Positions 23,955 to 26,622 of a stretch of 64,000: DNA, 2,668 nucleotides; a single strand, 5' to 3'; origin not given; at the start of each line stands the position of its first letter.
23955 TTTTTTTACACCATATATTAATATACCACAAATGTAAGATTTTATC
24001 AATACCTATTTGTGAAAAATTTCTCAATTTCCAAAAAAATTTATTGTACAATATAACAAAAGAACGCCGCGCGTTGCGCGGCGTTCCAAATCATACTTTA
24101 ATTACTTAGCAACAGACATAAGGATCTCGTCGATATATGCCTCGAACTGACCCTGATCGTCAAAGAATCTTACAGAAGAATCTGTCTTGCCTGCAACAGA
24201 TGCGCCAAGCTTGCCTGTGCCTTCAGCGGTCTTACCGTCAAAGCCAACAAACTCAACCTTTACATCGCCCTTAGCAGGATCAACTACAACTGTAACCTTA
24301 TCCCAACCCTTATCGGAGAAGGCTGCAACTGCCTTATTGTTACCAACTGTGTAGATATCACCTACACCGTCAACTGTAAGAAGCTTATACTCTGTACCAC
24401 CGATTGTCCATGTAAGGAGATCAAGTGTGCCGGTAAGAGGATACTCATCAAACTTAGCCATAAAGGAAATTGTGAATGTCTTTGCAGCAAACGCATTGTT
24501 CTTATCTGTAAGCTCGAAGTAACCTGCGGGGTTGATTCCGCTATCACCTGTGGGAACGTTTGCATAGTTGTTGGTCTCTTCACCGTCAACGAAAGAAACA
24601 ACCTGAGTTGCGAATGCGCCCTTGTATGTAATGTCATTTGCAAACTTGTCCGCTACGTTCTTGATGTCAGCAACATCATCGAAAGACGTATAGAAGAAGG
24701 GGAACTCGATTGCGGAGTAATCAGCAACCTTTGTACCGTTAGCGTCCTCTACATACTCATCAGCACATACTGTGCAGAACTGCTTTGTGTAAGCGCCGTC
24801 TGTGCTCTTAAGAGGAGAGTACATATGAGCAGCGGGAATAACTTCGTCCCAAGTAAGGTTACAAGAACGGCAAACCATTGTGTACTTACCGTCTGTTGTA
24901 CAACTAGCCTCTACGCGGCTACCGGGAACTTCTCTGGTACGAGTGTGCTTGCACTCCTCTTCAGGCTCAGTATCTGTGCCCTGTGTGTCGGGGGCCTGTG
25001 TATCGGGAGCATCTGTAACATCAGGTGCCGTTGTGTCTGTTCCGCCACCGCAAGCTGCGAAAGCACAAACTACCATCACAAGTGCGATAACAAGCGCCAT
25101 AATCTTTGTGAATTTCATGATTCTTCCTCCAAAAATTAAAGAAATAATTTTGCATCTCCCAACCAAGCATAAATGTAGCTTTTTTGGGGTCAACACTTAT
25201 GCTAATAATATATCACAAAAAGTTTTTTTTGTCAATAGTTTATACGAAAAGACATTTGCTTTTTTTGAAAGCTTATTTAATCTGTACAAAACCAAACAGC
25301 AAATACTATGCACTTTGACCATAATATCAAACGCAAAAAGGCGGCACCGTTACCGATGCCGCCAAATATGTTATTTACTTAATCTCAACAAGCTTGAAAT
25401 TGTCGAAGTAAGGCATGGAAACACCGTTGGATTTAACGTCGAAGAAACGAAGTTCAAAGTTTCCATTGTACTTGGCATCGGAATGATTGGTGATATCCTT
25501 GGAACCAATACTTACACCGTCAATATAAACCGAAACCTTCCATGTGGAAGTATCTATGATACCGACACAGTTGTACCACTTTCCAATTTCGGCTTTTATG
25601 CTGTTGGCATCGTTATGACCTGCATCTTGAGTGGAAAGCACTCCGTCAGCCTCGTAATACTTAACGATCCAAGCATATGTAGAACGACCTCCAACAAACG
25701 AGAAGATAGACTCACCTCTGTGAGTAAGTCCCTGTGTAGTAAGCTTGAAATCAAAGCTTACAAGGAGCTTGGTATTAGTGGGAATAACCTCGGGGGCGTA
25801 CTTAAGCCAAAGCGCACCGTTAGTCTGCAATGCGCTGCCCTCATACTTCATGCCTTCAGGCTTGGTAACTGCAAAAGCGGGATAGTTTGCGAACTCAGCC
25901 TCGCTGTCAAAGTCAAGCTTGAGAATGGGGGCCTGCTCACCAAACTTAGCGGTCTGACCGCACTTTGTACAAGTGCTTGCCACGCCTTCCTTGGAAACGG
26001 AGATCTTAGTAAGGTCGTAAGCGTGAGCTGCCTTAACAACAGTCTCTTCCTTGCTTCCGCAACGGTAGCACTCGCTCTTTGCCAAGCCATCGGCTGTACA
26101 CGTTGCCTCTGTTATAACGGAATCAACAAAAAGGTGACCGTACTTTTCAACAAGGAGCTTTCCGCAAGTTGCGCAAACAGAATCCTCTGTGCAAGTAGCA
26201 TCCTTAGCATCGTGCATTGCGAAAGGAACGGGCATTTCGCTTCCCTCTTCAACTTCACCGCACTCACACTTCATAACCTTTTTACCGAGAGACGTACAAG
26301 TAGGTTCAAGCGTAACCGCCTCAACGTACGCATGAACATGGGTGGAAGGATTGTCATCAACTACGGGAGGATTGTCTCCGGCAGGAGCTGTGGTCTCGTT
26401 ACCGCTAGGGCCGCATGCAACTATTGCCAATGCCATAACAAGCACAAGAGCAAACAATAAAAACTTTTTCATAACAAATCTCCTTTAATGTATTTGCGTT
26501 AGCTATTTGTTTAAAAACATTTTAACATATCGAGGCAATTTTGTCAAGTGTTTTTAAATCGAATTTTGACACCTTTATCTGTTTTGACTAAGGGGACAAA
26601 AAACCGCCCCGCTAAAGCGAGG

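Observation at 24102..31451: Six tandem surface lipoproteins built from repeated His/Cys mini-modules plus a beta-sandwich-like domain, with no family I can name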

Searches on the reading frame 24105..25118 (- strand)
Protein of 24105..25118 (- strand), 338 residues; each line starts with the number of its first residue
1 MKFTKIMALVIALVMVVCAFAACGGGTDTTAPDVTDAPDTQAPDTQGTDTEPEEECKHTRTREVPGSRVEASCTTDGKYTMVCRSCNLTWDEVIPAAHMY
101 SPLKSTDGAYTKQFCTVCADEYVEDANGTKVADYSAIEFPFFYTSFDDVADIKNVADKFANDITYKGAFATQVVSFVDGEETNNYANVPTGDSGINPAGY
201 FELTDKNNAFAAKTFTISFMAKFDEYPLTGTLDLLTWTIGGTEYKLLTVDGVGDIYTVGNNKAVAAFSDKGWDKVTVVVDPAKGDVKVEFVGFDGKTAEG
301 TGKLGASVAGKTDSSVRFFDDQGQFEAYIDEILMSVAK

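Call 3: search_protein_families(library=pfam, max_evalue=1, proteins=[window:24105-25118:-])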
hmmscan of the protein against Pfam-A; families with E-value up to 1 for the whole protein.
seq(338 aa): 1 family
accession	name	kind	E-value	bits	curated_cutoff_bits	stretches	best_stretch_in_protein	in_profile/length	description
PF21827.1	New_glue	-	0.17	12.1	31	1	1-51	1-51/94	New glue protein family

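Call 4: search_protein_families(library=ncbifam, max_evalue=1, proteins=[window:24105-25118:-])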
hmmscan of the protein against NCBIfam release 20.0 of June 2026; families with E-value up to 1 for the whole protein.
seq(338 aa): 6 families
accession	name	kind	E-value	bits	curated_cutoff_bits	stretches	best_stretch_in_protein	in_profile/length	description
NF052259.1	SCO2584_fam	equivalog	0.013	16.1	80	1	6-60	141-196/204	SCO2584 family spore wall biosynthesis protein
NF058595.1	invert_tail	domain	0.017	15.5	37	1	7-33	56-82/113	lipo-invert putative C-terminal anchoring domain-containing protein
NF041599.1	reg_PtrA_PA2808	domain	0.079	12.9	31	1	1-25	1-25/46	co-regulatory protein PtrA N-terminal domain-containing protein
NF033636.1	acid_shock_Asr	equivalog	0.1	13.4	50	1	5-48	3-45/119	acid resistance repetitive basic protein Asr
NF000243.1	MecI_of_mecA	exception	0.13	12.4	250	1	141-182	67-108/123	mecA-type methicillin resistance repressor MecI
NF045774.1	cytochro_C551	exception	0.13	12.2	118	1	7-46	6-41/110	cytochrome c551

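Call 77: find_homologous_proteins(query=window:24105-25118:-, max_evalue=0.001)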
Query window:24105-25118:- (338 aa): 37 proteins with E <= 0.001 among 2104 candidates.
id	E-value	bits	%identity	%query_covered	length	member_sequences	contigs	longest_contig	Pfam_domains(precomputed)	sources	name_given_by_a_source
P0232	2.2e-211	719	93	100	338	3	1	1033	-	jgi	jgi:hypothetical protein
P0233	3.1e-190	650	85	100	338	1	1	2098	-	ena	-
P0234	4.0e-177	607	80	100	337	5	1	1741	-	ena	-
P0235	2.6e-176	604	81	100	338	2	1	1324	-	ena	-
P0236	3.5e-170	584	78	100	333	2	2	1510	-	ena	-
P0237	1.7e-167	575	77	100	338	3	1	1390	-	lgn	-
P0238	5.9e-165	567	76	100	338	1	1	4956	-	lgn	-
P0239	3.5e-164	564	77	100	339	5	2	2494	-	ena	-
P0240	2.4e-163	561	73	100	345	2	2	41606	-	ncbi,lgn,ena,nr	ncbi:MAG: hypothetical protein IJW79_00815 [Clostridia bacterium]|nr:hypothetical protein [Clostridi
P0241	5.0e-161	554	74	100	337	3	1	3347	-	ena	-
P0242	7.3e-161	553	75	100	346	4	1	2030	-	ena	-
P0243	5.4e-158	544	73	100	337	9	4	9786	-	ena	-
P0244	3.0e-157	541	73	100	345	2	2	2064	-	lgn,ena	-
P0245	3.7e-156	538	71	100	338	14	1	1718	-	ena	-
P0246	1.2e-155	536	75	100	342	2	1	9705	-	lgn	-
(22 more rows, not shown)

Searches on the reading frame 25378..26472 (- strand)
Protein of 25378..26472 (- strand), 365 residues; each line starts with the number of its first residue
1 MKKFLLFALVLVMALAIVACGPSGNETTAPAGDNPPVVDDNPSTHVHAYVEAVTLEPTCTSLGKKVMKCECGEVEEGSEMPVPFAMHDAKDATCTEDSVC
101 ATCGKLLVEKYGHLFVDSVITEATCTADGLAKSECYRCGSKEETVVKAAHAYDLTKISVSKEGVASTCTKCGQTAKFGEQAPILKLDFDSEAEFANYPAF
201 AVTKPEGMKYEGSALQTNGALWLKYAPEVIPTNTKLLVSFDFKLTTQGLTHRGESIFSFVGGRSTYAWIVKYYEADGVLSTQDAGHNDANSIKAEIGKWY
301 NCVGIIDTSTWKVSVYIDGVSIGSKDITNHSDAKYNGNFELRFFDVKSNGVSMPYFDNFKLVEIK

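Call 3: search_protein_families(library=pfam, max_evalue=1, proteins=[window:25378-26472:-])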
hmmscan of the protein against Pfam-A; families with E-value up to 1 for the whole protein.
seq(365 aa): 2 families
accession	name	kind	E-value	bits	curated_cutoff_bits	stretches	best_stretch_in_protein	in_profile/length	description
PF13385.13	Laminin_G_3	-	1.4e-05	25.7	27.6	1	253-337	34-117/151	Concanavalin A-like lectin/glucanases superfamily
PF22585.3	Sialidase-like_CBM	-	0.0013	19.1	27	1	228-325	33-125/156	Sialidase-like, CBM domain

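Call 4: search_protein_families(library=ncbifam, max_evalue=1, proteins=[window:25378-26472:-])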
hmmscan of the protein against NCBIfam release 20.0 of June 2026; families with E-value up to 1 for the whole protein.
seq(365 aa): 4 families
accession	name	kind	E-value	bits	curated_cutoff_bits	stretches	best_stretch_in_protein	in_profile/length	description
NF050142.1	PG1828_fam_lipo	equivalog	9.1e-05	23.1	50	1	1-42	1-45/59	PG1828 family lipoprotein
NF058595.1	invert_tail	domain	0.05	14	37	1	4-30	56-81/113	lipo-invert putative C-terminal anchoring domain-containing protein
NF008231.0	PRK10998.1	equivalog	0.22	11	261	1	208-275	113-182/296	maltose ABC transporter permease MalG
NF047847.2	SS_mature_LptM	equivalog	0.45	10.7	27.7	1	1-21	1-21/31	LPS translocon maturation chaperone LptM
